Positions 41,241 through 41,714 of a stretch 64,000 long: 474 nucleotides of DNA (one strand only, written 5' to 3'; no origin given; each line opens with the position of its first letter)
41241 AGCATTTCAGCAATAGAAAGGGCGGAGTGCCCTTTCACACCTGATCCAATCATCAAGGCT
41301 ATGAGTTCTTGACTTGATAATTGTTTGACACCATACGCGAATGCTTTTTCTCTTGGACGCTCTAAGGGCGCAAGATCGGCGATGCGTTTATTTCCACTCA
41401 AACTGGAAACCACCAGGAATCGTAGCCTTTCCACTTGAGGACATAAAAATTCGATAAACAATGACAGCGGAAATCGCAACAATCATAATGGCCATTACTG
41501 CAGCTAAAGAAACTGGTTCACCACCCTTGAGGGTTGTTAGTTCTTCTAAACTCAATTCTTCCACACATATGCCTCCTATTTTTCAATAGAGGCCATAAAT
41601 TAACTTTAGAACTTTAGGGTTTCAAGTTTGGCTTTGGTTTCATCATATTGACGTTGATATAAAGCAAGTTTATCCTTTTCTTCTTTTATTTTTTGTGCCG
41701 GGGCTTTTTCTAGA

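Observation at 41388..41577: Unannotated 58-codon ORF between valS and radC carries a textbook double-glycine (GG) export leader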

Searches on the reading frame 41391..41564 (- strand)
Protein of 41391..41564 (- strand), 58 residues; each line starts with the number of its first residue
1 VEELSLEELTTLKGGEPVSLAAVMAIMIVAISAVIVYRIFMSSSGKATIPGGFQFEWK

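Call 3: search_protein_families(library=pfam, proteins=[window:41391-41564:-], max_evalue=10)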
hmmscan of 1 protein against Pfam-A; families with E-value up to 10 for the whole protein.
seq(58 aa): 1 family
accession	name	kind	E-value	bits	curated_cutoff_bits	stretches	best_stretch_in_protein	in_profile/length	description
PF16934.11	Mersacidin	-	0.22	11.7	27.6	1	1-15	5-19/34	Two-component Enterococcus faecalis cytolysin (EFC)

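Call 4: search_protein_families(library=ncbifam, proteins=[window:41391-41564:-], max_evalue=10)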
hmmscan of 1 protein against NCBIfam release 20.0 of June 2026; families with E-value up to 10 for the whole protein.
seq(58 aa): 1 family
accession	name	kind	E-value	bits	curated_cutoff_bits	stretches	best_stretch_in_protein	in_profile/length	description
TIGR03893.1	lant_SP_1948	subfamily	0.0037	17.6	32.95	1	2-40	11-56/61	lichenicidin A2 family type 2 lantibiotic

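Call 6: find_homologous_proteins(query=window:41391-41564:-, max_evalue=10)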
Query seq(58 aa) (58 aa): 71 proteins with E <= 10 among 71 candidates.
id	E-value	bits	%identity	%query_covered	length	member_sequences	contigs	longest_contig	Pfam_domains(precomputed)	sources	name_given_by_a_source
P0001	3.1e-28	113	100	100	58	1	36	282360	-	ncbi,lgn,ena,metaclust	metaclust:\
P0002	4.3e-28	112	98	100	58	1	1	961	-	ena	-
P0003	6.2e-28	112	98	100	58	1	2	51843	-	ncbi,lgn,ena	-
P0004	7.6e-28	112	98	100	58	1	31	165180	-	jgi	jgi:hypothetical protein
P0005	8.7e-28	111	98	100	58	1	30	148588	-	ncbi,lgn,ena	ncbi:MAG: hypothetical protein RLZZ388_569 [Bacillota bacterium]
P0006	1.5e-27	111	97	100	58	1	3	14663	-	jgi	jgi:hypothetical protein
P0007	1.7e-27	111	97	100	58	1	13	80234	-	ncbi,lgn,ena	ncbi:MAG: hypothetical protein ACO207_03115 [Bacilli bacterium]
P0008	1.8e-27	110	97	100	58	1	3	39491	-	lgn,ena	-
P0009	2.2e-27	110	97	100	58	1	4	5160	-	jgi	jgi:hypothetical protein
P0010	2.5e-27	110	98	100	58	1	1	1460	-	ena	-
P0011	2.8e-27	110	98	100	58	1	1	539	-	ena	-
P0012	3.3e-27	110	97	100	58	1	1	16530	-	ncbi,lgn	ncbi:MAG: hypothetical protein RLZZ264_499 [Bacillota bacterium]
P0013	3.7e-27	110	95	100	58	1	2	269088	-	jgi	jgi:hypothetical protein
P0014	3.9e-27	109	98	100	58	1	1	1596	-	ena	-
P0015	4.4e-27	109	95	100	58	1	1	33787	-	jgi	-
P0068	4.9e-20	87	76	100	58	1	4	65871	-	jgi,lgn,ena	jgi:organic radical activating enzyme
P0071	7.2e-16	74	69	95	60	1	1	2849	-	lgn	-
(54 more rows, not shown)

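Call 10: find_encoding_contigs(protein=P0071, flank=10000, max_places=4)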
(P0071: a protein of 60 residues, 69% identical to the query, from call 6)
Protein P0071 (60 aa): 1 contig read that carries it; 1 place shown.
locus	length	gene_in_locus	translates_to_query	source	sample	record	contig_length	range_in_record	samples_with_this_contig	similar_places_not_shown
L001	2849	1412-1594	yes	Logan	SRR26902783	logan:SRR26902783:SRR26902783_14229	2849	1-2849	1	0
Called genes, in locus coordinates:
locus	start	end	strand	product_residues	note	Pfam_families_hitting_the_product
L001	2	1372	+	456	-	?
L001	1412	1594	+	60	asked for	-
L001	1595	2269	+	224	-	PF20582:UPF0758_N, PF04002:RadC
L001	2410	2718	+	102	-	PF00829:Ribosomal_L21p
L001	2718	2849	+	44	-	?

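Call 11: find_encoding_contigs(protein=P0068, flank=10000, max_places=4)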
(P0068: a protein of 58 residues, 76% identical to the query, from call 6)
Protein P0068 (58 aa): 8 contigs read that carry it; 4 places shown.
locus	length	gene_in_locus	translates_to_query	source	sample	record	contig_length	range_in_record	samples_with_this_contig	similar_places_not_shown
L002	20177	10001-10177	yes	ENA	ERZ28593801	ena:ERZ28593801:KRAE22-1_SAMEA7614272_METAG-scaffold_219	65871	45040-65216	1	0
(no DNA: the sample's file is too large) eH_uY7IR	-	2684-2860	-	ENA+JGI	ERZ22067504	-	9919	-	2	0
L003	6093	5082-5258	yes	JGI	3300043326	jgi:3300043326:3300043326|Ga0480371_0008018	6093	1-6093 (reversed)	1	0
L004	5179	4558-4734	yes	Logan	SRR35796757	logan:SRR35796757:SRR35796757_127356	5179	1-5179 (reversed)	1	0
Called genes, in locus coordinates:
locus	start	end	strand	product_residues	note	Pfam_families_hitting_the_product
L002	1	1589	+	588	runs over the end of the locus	PF01541:GIY-YIG (weak), PF27096:UvrC_M, PF22920:UvrC_RNaseH, PF08459:UvrC_RNaseH_dom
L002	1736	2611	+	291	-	-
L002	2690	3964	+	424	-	PF05697:Trigger_N, PF00254:FKBP_C, PF05698:Trigger_C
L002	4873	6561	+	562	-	PF08298:AAA_PrkA (faint), PF00004:AAA, PF07728:AAA_5, PF22667:Lon_lid, PF05362:Lon_C, PF13541:ChlI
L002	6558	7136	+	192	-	PF03193:RsgA_GTPase (faint), PF00350:Dynamin_N (faint), PF01926:MMR_HSR1, PF02421:FeoB_N (weak)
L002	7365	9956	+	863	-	PF00133:tRNA-synt_1, PF01406:tRNA-synt_1e (faint), PF09334:tRNA-synt_1g, PF13603:tRNA-synt_1_2 (weak), PF09334:tRNA-synt_1g, PF00133:tRNA-synt_1, PF08264:Anticodon_1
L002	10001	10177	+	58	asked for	-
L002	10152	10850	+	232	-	PF20582:UPF0758_N, PF04002:RadC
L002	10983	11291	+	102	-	PF00829:Ribosomal_L21p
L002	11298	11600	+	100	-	PF04327:Peptidase_Prp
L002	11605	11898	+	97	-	PF01016:Ribosomal_L27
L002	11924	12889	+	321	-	PF00535:Glycos_transf_2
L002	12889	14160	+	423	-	PF01018:GTP1_OBG, PF02421:FeoB_N, PF01926:MMR_HSR1, PF09269:DUF1967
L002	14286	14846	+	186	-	PF01330:RuvA_N, PF00633:HHH (faint), PF14520:HHH_5, PF07499:RuvA_C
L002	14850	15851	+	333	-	PF05496:RuvB_N, PF07728:AAA_5, PF13173:AAA_14 (faint), PF00004:AAA, PF17864:AAA_lid_4, PF05491:WHD_RuvB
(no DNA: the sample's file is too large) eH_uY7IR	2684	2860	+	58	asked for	-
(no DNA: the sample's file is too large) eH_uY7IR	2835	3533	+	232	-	PF20582:UPF0758_N, PF04002:RadC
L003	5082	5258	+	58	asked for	-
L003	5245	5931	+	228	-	PF20582:UPF0758_N, PF04002:RadC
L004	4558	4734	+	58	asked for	-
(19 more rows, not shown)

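Call 13: find_related_loci(query=A1, collection=genome_contigs, flank=10000)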
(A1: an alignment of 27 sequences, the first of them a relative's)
Query A1 (58 aa) in genome_contigs; peptide patterns used: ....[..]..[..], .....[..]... (x = any residue, [..] = any of these).
273 stretches matched a pattern; 33 encode a relative of the query (tblastn E <= 1e-3); 33 distinct loci.
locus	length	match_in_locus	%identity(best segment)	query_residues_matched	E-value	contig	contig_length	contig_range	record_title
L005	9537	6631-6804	97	1-58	1e-32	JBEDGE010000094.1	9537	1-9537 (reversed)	MAG: Bacillota bacterium isolate NASQAN2014_190_B_bin.69 scaffold_18305, whole genome shotgun sequence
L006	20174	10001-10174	95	1-58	2e-32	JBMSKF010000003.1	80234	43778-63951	MAG: Bacilli bacterium isolate ARD_V9_S7_100percent_par_metabat.68 NODE_59_length_80234_cov_7.286983, whole genome shotg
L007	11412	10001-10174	95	1-58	3e-32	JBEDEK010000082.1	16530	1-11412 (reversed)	MAG: Bacillota bacterium isolate NASQAN2014_185_B_bin.99 scaffold_369998, whole genome shotgun sequence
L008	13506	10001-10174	93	1-58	8e-32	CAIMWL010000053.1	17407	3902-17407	MAG: uncultured Bacillales bacterium isolate LaPlata-a_bin-2501 genome assembly, contig: bin-2501:053/126, whole genome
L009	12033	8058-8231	93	1-58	5e-32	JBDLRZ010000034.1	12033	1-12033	MAG: Bacillota bacterium isolate icacos_2019_sw_WHONDRS-S19S_0094_B_bin.72 scaffold_467986, whole genome shotgun sequenc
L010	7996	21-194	93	1-58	9e-32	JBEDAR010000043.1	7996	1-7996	MAG: Bacillota bacterium isolate NASQAN2014_035_B_bin.38 scaffold_91487, whole genome shotgun sequence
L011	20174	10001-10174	84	1-58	1e-30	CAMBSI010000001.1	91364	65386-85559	MAG: Staphylococcus epidermidis isolate GE-07nov19-22 genome assembly, contig: GE-07nov19-C74, whole genome shotgun sequ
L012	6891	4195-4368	84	1-58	1e-30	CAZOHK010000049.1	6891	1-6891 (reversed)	MAG TPA_asm: uncultured Staphylococcus sp. isolate SRP318679_co1_121 genome assembly, contig: NODE_16730_length_6891_cov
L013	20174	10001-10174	83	1-58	3e-29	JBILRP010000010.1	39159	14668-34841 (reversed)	MAG: Bacilli bacterium isolate ME2018-06-14_3300042564_group8_bin342 Rohwer_bin1439_scaffold_41_c4, whole genome shotgun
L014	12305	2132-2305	83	1-58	3e-29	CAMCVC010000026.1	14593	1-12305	MAG: Staphylococcus epidermidis isolate ME-08apr19-191 genome assembly, contig: ME-08apr19-C8798, whole genome shotgun s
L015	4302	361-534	83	1-58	3e-29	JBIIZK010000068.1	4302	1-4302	MAG: Bacilli bacterium isolate ME2006-05-15D7_3300044846_group2_bin41 Rohwer_bin1437_scaffold_30467_c1, whole genome sho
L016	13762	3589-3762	83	1-58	6e-28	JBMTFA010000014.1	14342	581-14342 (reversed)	MAG: Bacilli bacterium isolate LKB_V2_S15_100percent_par_LKB_V2_S15_metabat.108 NODE_2771_length_14342_cov_5.188073, who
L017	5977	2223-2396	67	1-58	2e-25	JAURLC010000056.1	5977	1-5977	MAG: Bacillota bacterium isolate SFB_Oligo_Co_111 k141_3191770, whole genome shotgun sequence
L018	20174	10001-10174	66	1-58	2e-24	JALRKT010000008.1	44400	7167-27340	MAG: Bacilli bacterium isolate YM.12 NODE_8_length_44400_cov_6.920154, whole genome shotgun sequence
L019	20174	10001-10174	66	1-58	2e-24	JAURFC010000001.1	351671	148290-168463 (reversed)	MAG: Bacillota bacterium isolate SFB_3D_100_73 k141_1296713_length_351671_cov_14.5137, whole genome shotgun sequence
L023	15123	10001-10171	56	2-58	7e-18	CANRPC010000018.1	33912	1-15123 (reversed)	MAG: uncultured Bacilli bacterium isolate Lapin-019__bin23 genome assembly, contig: Lapin-019__NODE_717_length_33912_cov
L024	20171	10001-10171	53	1-57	6e-18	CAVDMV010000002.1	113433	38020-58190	Acutalibacteraceae bacterium isolate H07670-L1_cleanbin_000010 genome assembly, contig: Spades_H07670-L1_contig_41, whol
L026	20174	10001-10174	53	1-58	9e-17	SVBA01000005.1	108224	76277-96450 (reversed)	MAG: Erysipelotrichaceae bacterium isolate SIG216 NODE_55_length_108224_cov_39.173227, whole genome shotgun sequence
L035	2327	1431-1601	53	2-58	3e-9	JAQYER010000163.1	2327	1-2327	MAG: Bacillales bacterium isolate SUG1798 k141_2952546, whole genome shotgun sequence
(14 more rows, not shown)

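Call 17: search_protein_representatives(alignment_id=A1)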
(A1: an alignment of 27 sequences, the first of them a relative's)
Query: 27 sequences, 58 profile positions. Proteins with E-value up to 0.001 (for the whole library): 69; up to 1e-10: 38; up to 1e-30: 0. The best 69 are listed.
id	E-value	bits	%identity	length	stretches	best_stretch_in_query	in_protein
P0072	6.6e-21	89.7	-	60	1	3-58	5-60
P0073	1.7e-20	88.4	-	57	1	1-57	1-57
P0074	1.9e-20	88.3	-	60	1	2-58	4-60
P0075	2.3e-19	84.8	-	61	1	3-58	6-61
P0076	3.0e-19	84.4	-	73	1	1-57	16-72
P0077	5.9e-19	83.5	-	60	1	4-57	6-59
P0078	9.3e-19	82.8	-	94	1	3-57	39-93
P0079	2.1e-18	81.7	-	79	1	3-58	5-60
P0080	3.5e-18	81.0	-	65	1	2-57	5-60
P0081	5.2e-18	80.5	-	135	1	3-57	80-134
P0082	2.6e-17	78.2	-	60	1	4-58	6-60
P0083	3.0e-17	78.0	-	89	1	3-57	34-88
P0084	3.1e-17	78.0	-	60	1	1-58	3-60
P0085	4.3e-17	77.5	-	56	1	4-58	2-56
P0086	5.4e-17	77.2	-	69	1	4-57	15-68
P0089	1.7e-16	75.6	-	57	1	1-57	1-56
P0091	6.3e-16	73.8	-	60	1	3-57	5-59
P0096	1.2e-13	66.4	-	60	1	3-57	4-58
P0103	2.8e-12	62.1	-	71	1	3-57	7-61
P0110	2.3e-10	56.0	-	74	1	3-57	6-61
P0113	5.7e-10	54.7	-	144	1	11-58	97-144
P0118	7.0e-08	48.0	-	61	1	2-57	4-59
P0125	2.7e-07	46.1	-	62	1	1-57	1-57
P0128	6.8e-07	44.9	-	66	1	14-56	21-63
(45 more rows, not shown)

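Call 20: find_encoding_contigs(protein=P0118, flank=8000, max_places=3)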
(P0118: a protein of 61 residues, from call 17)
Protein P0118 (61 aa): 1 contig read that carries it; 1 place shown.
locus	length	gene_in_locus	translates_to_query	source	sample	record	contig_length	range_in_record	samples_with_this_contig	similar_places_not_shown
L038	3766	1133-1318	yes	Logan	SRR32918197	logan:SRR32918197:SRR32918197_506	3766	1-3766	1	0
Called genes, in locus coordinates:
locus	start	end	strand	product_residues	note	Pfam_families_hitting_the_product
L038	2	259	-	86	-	?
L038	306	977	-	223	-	-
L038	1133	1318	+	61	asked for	-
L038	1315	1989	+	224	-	PF20582:UPF0758_N, PF04002:RadC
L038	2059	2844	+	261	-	PF01145:Band_7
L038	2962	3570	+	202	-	PF03775:MinC_C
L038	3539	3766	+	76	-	?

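Call 21: find_related_loci(query=A1, collection=viral_contigs, flank=8000)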
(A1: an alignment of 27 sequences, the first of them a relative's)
Query A1 (58 aa) in viral_contigs; peptide patterns used: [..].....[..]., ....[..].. (x = any residue, [..] = any of these).
132 stretches matched a pattern, but none encodes a relative of the query by tblastn (E <= 1e-3).

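Call 22: find_encoding_contigs(protein=P0125, flank=8000, max_places=3)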
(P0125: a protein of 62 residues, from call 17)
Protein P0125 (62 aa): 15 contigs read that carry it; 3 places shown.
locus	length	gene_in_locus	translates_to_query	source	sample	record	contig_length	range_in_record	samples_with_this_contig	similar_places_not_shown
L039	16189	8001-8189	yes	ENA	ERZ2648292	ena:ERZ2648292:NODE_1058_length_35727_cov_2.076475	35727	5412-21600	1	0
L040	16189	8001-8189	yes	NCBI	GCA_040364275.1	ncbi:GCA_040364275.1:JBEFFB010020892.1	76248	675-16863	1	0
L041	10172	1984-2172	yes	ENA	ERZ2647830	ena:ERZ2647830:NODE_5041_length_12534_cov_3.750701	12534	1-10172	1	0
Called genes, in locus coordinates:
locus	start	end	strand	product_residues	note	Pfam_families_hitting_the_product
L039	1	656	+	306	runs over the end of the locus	PF11428:DUF3196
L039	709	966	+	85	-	PF05697:Trigger_N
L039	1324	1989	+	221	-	PF05698:Trigger_C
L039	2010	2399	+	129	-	PF02190:LON_substr_bdg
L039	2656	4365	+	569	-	PF08298:AAA_PrkA (weak), PF00004:AAA, PF07724:AAA_2 (weak), PF07728:AAA_5, PF13401:AAA_22 (faint), PF22667:Lon_lid, PF05362:Lon_C, PF13541:ChlI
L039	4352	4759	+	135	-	PF00350:Dynamin_N (faint), PF01926:MMR_HSR1, PF02421:FeoB_N (weak)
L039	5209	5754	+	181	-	PF01476:LysM (faint)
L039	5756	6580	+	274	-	-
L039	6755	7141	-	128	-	-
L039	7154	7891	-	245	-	-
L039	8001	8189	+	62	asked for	-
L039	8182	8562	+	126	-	PF20582:UPF0758_N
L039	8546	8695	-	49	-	-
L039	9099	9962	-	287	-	PF13672:PP2C_2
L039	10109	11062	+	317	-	PF01734:Patatin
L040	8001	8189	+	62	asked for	-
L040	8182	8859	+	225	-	PF20582:UPF0758_N, PF04002:RadC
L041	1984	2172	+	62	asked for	-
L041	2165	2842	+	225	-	PF20582:UPF0758_N, PF04002:RadC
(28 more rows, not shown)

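Call 23: find_encoding_contigs(protein=P0128, flank=8000, max_places=3)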
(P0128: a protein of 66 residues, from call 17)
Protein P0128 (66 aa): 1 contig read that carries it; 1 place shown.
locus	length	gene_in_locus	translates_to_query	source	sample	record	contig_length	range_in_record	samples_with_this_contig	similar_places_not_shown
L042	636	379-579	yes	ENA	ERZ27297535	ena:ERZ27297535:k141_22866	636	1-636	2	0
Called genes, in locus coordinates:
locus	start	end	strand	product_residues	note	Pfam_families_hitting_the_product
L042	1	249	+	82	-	?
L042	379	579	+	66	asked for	-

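Call 24: find_encoding_contigs(protein=P0110, flank=8000, max_places=3)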
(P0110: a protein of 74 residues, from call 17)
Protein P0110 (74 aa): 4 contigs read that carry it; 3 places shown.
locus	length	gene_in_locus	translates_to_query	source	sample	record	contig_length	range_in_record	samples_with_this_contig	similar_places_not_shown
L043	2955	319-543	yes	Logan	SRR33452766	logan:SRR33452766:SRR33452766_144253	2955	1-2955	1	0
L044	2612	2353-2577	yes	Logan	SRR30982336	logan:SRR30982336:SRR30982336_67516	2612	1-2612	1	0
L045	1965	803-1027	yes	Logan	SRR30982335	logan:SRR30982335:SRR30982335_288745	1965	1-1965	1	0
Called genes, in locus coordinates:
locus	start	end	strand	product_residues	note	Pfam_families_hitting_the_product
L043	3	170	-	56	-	?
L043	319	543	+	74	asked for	-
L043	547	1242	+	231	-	PF20582:UPF0758_N, PF04002:RadC, PF14464:Prok-JAB (weak)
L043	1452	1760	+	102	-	PF00829:Ribosomal_L21p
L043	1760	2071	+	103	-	PF04327:Peptidase_Prp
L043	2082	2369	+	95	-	PF01016:Ribosomal_L27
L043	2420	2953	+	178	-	?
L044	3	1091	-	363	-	?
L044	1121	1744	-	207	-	-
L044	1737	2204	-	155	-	-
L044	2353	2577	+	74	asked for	-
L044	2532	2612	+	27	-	?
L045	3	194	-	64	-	?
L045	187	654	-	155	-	-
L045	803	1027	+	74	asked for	-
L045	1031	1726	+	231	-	PF20582:UPF0758_N, PF04002:RadC, PF14464:Prok-JAB (weak)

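Call 35: search_protein_families(library=pfam, proteins=[L023:8230-9933:+, L023:6381-7400:+, L024:8997-9893:+, L024:7743-8948:+, L024:4811-6469:+, L026:8612-9910:+, L026:6618-8609:+, L026:5099-6607:+, L035:726-1319:+, L024:11131-12444:+], max_evalue=0.00001)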
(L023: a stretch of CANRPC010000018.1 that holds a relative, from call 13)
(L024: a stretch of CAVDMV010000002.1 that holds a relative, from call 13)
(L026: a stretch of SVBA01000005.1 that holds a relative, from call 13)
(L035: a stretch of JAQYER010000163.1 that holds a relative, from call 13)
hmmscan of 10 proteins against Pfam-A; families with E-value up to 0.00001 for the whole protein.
L023:8230-9933:+ (567 aa): 0 families

L023:6381-7400:+ (339 aa): 1 family
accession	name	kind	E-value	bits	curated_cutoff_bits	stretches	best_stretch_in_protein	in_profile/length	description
PF01145.31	Band_7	-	9.7e-26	91.3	23.6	1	78-286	3-173/176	SPFH domain / Band 7 family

L024:8997-9893:+ (298 aa): 2 families
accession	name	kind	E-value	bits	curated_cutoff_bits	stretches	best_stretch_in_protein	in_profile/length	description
PF00892.27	EamA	-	2.3e-29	102.8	28.2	2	157-294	2-134/135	EamA-like transporter family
PF08627.16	CRT-like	-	1.8e-06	27.6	26.9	1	193-297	38-142/335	CRT-like, chloroquine-resistance transporter-like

L024:7743-8948:+ (401 aa): 3 families
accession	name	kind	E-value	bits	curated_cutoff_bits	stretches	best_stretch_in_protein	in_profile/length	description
PF00579.31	tRNA-synt_1b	-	4.9e-73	246.4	21.1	1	27-314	3-292/292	tRNA synthetases class I (W and Y)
PF22421.1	SYY_C-terminal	-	8.2e-15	54.9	27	1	333-397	15-81/83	Tyrosine--tRNA ligase SYY-like C-terminal domain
PF01479.30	S4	-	3.4e-07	30.3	22.8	1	341-381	5-45/48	S4 domain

L024:4811-6469:+ (552 aa): 2 families
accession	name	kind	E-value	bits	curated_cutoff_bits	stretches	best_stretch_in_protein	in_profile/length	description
PF00128.31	Alpha-amylase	-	8.7e-78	263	22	1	141-503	1-410/446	Alpha amylase, catalytic domain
PF02903.20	Alpha-amylase_N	-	1.3e-25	90.4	23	1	1-119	1-117/120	Alpha amylase, N-terminal ig-like domain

L026:8612-9910:+ (432 aa): 4 families
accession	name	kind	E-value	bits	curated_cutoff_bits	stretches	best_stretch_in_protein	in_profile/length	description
PF01625.27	PMSR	-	5e-43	147.4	23.7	1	275-422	2-151/153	Peptide methionine sulfoxide reductase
PF08445.16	FR47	-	7.3e-10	39.1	22.1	1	198-259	21-80/86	FR47-like protein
PF00583.31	Acetyltransf_1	-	1.9e-09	38.3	20.7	1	167-256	24-116/116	Acetyltransferase (GNAT) family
PF12746.13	GNAT_acetyltran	-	4.2e-06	27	26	1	183-259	164-237/243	GNAT acetyltransferase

L026:6618-8609:+ (663 aa): 8 families
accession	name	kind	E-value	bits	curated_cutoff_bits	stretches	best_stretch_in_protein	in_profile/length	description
PF01653.23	DNA_ligase_aden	-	2.2e-85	286.7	27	1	73-312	3-253/253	NAD-dependent DNA ligase adenylation domain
PF03120.22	DNA_ligase_OB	-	4.1e-31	107.1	32.9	1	316-392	2-78/79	NAD-dependent DNA ligase OB-fold domain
PF12826.13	HHH_2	-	4e-23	81.8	27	1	505-568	1-64/64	Helix-hairpin-helix motif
PF00533.33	BRCT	-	1.8e-17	63.8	21.3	1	588-660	4-77/78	BRCA1 C Terminus (BRCT) domain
PF03119.21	DNA_ligase_ZBD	-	1.3e-12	47.7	25.8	1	401-427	1-27/27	NAD-dependent DNA ligase C4 zinc finger domain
PF12738.14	PTCB-BRCT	-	2.8e-07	30.9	22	1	597-653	5-60/63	twin BRCT domain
PF22745.1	Nlig-Ia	-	6.5e-07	30.4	27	1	22-59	16-53/92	DNA ligase-like, N-terminal NAD+-binding domain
PF14520.12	HHH_5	-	6.1e-06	27.1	27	0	510-556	5-52/57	Helix-hairpin-helix domain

L026:5099-6607:+ (502 aa): 1 family
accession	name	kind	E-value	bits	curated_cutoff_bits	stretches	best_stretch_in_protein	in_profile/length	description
PF02074.21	Peptidase_M32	-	2e-155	518.6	25.1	1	11-494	3-489/489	Carboxypeptidase Taq (M32) metallopeptidase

L035:726-1319:+ (197 aa): 2 families
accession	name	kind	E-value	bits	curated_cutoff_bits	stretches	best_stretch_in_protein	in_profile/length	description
PF01272.25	GreA_GreB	-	7.7e-23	80.7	26.9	1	120-193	2-75/77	Transcription elongation factor, GreA/GreB, C-term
PF03449.20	GreA_GreB_N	-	2.5e-20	72.9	24.5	1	9-77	3-71/71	Transcription elongation factor, N-terminal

L024:11131-12444:+ (437 aa): 2 families
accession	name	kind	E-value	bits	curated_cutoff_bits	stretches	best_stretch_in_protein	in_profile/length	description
PF00206.25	Lyase_1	-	6.7e-58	197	27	1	18-292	9-309/312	Lyase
PF10397.14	ADSL_C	-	5.4e-17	62.3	32.7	1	359-433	1-79/79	Adenylosuccinate lyase C-terminus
